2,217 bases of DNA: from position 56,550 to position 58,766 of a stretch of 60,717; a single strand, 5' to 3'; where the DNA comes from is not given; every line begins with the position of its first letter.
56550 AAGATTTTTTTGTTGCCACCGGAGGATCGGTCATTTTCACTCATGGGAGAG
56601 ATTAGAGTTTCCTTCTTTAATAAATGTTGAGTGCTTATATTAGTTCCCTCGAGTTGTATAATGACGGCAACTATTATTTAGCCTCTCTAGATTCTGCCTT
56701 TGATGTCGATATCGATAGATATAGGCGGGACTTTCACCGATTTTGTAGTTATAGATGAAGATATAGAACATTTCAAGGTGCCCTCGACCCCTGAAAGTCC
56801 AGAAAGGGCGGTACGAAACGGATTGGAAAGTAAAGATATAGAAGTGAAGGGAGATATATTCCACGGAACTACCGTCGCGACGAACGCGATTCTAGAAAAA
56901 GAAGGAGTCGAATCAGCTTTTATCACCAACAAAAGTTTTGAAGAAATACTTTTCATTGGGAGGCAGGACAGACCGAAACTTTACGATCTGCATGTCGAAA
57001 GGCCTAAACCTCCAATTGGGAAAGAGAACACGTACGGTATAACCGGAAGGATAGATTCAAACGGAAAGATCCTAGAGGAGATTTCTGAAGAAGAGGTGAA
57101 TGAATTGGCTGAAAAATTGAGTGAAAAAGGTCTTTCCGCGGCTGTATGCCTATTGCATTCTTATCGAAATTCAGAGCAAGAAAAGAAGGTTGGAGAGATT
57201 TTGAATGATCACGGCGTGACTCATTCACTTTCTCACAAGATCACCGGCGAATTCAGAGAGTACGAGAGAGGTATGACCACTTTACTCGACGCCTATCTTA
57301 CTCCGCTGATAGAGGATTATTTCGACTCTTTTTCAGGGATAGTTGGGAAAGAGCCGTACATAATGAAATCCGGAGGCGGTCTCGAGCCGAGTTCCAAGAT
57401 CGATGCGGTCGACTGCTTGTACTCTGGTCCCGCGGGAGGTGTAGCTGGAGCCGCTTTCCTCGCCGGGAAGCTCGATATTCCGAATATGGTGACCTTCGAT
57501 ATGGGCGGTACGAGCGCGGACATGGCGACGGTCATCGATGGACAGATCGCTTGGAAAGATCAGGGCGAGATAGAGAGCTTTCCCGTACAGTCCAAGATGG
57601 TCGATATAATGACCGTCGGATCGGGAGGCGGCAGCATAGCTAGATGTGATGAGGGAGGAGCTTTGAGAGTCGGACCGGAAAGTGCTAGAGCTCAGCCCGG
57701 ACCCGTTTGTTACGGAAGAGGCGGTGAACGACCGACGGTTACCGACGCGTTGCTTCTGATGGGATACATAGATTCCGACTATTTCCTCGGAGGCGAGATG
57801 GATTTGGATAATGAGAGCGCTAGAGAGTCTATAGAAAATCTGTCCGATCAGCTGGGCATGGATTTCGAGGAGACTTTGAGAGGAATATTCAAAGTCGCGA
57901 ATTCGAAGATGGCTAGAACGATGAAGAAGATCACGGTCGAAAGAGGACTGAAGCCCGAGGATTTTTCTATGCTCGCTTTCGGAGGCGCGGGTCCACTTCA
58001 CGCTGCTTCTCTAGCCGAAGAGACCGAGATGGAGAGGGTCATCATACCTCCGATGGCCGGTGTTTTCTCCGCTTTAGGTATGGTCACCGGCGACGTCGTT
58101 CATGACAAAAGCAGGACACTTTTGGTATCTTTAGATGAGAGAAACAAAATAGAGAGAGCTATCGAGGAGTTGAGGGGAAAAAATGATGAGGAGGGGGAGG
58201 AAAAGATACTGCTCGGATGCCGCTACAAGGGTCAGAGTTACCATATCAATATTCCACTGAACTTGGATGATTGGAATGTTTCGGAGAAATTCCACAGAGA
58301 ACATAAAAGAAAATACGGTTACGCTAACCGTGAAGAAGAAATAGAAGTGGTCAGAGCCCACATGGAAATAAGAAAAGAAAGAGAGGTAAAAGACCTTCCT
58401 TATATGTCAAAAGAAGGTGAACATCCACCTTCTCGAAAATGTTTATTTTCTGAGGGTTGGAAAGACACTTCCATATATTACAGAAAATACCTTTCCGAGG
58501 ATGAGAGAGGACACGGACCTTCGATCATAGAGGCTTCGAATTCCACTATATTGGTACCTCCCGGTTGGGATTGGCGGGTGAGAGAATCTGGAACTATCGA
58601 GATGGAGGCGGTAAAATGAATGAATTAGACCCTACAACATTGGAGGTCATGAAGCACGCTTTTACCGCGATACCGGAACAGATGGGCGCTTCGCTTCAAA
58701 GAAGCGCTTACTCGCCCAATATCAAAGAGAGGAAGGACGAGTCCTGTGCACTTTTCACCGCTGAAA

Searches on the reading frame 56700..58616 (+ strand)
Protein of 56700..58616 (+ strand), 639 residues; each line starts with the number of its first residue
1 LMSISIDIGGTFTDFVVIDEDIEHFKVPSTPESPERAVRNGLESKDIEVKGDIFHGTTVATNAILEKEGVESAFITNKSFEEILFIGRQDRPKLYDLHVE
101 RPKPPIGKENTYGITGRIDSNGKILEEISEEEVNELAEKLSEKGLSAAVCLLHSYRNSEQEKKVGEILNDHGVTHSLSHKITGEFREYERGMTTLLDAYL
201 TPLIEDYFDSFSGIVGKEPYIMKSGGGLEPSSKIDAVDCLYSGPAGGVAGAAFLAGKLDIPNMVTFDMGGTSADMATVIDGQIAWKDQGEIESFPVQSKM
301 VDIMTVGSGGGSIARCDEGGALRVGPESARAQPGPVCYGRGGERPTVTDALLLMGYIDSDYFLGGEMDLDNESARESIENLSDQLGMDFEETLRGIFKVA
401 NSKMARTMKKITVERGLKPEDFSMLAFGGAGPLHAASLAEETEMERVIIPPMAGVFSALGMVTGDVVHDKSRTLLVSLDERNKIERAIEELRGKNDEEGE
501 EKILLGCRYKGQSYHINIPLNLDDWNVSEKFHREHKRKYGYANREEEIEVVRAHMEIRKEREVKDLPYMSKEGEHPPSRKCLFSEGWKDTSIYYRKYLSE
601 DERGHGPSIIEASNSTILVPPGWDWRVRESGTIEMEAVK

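Call 107: search_protein_families(library=pfam, proteins=[window:56700-58616:+], max_evalue=0.00001)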
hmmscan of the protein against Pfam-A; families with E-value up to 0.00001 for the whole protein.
window:56700-58616:+ (639 aa): 3 families
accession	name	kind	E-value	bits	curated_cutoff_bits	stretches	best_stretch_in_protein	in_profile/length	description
PF01968.24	Hydantoinase_A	-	4.3e-88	295.7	22.9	1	190-469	1-290/291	Hydantoinase/oxoprolinase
PF05378.19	Hydant_A_N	-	3.9e-47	160.7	25.2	1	4-171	2-175/176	Hydantoinase/oxoprolinase N-terminal region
PF19278.4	Hydant_A_C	-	6.1e-06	26.2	21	0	486-627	24-182/193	Hydantoinase/oxoprolinase C-terminal domain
